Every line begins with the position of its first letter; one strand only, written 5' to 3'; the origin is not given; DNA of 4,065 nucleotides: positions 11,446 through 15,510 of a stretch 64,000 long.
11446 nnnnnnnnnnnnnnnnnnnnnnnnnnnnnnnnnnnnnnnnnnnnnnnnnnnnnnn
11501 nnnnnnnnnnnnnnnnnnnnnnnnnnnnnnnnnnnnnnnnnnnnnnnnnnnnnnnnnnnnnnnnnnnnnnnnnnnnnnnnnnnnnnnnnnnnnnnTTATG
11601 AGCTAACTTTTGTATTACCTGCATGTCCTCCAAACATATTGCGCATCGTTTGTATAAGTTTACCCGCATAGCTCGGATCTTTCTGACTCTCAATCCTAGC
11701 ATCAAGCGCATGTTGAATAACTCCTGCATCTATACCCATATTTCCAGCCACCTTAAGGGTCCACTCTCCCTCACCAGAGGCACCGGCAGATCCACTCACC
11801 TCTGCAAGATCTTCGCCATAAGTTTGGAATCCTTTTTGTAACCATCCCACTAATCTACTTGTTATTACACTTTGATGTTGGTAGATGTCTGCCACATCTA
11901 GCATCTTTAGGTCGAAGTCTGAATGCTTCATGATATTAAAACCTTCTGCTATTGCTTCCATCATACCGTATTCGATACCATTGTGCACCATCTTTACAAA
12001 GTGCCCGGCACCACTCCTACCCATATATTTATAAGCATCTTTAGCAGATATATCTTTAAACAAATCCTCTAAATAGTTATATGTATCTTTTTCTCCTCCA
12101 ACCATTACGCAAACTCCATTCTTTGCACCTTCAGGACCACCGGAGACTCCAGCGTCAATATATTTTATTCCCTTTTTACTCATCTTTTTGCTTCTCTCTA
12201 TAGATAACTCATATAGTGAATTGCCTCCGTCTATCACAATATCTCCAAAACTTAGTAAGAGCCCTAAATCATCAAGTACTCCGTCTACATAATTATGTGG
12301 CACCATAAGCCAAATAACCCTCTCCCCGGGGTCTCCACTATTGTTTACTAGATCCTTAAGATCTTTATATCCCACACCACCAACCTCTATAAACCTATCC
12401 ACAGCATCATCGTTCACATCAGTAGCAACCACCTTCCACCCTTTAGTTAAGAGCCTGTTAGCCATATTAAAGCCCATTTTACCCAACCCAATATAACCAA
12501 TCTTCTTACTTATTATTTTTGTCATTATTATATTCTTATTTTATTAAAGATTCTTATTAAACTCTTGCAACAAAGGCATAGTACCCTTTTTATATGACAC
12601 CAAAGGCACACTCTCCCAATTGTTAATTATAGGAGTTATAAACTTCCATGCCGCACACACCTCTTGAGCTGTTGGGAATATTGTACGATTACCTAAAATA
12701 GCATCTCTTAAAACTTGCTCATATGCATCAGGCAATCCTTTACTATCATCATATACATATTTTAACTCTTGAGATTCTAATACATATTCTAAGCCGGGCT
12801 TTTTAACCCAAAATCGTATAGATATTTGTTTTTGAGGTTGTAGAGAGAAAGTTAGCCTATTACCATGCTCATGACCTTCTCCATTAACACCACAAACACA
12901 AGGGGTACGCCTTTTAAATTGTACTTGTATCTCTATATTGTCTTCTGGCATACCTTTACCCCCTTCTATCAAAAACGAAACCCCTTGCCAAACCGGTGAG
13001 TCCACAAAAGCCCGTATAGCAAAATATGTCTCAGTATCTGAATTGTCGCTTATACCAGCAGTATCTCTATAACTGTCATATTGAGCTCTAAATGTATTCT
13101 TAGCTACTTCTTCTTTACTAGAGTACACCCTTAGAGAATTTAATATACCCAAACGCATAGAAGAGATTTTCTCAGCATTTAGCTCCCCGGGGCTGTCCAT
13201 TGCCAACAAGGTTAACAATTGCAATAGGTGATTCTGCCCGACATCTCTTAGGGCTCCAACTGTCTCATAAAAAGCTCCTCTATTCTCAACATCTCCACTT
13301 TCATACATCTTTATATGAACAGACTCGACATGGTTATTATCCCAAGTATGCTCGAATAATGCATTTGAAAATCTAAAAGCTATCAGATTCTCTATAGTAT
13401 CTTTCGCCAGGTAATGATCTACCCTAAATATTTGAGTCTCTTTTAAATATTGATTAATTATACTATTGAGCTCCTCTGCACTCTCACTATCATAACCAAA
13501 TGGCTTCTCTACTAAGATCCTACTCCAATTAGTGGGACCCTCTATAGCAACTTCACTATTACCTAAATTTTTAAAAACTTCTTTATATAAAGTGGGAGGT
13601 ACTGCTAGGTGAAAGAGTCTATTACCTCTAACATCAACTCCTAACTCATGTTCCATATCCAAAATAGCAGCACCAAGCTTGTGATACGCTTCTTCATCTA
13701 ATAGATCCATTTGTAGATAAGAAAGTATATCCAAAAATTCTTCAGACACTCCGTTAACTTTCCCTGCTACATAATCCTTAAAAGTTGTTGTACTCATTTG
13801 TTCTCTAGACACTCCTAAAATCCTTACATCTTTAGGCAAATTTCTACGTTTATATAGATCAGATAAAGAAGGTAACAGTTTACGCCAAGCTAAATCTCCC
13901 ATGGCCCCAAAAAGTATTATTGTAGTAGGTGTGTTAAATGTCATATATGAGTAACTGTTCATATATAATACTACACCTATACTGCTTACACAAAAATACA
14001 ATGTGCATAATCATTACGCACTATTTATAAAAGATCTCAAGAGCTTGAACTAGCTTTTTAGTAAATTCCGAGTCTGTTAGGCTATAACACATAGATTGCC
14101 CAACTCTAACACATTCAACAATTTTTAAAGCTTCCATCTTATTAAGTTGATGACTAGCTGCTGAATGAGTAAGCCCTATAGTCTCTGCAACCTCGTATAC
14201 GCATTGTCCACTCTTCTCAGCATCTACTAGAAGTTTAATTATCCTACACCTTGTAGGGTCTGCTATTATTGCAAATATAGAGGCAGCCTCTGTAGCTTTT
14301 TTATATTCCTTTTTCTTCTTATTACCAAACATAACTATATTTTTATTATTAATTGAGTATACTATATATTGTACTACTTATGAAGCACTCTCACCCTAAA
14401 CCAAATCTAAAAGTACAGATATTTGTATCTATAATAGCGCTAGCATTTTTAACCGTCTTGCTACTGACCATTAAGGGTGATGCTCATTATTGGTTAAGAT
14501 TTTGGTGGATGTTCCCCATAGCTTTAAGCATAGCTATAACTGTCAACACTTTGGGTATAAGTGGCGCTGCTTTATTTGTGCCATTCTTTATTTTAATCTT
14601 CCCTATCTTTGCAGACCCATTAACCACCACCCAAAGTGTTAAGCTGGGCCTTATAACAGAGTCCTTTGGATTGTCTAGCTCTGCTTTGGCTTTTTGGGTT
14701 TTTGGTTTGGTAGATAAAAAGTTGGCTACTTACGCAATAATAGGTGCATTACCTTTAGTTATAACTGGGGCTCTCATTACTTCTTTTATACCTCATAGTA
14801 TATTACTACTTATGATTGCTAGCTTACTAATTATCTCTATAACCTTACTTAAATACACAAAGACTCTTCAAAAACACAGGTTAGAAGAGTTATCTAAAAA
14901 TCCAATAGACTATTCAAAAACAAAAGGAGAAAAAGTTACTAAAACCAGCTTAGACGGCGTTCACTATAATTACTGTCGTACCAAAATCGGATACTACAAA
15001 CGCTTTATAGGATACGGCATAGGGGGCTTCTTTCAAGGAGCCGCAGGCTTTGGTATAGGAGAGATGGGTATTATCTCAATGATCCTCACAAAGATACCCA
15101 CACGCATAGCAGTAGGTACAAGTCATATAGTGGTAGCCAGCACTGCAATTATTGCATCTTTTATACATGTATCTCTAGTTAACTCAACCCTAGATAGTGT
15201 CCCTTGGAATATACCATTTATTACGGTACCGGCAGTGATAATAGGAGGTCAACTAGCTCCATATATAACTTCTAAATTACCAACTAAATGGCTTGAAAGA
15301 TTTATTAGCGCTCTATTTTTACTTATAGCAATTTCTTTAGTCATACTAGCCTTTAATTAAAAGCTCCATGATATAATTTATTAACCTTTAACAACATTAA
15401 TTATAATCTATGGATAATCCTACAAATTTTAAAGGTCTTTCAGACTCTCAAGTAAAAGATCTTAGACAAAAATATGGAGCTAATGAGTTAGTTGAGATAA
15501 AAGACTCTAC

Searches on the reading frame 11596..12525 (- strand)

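Call 9: search_protein_families(library=pfam, proteins=[window:11596-12525:-], max_evalue=0.001)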
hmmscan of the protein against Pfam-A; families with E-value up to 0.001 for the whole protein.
window:11596-12525:- (309 aa): 3 families
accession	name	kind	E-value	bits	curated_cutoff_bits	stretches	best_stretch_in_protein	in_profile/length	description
PF03446.21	NAD_binding_2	-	9.7e-40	136.6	21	1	8-162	1-155/161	NAD binding domain of 6-phosphogluconate dehydrogenase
PF00393.24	6PGD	-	2.8e-19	70.1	27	1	174-282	1-115/290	6-phosphogluconate dehydrogenase, C-terminal domain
PF03807.23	F420_oxidored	-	9e-05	23.4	21.6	1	8-99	1-90/94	NADP oxidoreductase coenzyme F420-dependent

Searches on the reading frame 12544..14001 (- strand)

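Call 9: search_protein_families(library=pfam, proteins=[window:12544-14001:-], max_evalue=0.001)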
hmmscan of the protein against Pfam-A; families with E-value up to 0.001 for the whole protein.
window:12544-14001:- (485 aa): 2 families
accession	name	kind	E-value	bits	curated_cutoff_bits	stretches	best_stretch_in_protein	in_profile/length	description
PF02781.21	G6PD_C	-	1.4e-78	264.4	27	1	208-475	2-279/296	Glucose-6-phosphate dehydrogenase, C-terminal domain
PF00479.28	G6PD_N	-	1.4e-51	176.2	22.1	1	29-205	1-183/183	Glucose-6-phosphate dehydrogenase, NAD binding domain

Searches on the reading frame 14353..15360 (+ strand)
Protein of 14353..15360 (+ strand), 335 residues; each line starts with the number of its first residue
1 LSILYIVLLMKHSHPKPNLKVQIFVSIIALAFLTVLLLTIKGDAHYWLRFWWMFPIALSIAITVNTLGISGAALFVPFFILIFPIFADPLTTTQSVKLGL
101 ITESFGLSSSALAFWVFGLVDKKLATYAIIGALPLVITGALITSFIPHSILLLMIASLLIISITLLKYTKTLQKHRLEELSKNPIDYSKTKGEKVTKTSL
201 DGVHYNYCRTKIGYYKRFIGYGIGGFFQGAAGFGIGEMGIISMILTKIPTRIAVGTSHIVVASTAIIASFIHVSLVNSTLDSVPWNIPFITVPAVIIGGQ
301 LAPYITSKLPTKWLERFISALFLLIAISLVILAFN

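Call 9: search_protein_families(library=pfam, proteins=[window:14353-15360:+], max_evalue=0.001)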
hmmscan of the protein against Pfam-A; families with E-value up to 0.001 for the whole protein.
window:14353-15360:+ (335 aa): 1 family
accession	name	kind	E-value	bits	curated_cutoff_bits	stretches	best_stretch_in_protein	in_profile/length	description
PF01925.25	TauE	-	2.3e-27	96.6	32.6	1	54-329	2-237/237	Sulfite exporter TauE/SafE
